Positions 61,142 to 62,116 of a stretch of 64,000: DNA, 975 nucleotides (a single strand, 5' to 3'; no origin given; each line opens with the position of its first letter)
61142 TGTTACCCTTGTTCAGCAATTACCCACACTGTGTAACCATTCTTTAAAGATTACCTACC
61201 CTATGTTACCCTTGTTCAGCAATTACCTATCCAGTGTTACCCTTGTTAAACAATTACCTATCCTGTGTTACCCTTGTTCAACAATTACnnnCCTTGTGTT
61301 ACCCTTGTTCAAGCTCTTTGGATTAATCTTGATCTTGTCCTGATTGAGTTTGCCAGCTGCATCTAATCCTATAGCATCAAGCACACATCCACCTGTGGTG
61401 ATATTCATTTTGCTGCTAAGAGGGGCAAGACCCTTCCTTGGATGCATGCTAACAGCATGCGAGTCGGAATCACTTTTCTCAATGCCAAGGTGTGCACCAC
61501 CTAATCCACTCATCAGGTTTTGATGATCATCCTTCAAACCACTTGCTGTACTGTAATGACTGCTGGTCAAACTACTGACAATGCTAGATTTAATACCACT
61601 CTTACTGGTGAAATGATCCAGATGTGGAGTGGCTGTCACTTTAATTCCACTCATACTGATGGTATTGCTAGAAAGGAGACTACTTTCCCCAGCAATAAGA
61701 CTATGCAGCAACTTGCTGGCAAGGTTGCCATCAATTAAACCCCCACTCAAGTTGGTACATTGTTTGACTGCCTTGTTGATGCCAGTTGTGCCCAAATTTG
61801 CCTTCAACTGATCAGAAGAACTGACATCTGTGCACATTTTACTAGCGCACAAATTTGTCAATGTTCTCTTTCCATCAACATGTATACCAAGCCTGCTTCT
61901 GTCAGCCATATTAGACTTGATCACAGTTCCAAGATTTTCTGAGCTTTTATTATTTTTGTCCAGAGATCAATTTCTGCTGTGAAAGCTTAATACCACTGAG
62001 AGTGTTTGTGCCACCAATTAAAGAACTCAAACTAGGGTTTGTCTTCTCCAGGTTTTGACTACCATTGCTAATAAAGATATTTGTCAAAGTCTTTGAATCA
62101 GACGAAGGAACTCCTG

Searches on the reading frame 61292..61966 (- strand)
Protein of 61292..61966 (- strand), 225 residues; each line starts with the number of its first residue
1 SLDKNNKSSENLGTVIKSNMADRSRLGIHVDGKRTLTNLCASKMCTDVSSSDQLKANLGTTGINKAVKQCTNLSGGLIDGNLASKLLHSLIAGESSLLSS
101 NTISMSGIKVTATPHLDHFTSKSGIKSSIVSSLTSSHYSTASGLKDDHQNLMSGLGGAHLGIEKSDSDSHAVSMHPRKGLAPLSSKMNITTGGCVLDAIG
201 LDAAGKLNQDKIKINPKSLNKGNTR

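Call 46: search_protein_families(library=pfam, proteins=[window:61292-61966:-], max_evalue=0.01)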
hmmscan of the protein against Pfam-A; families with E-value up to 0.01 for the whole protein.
seq(225 aa): 0 families
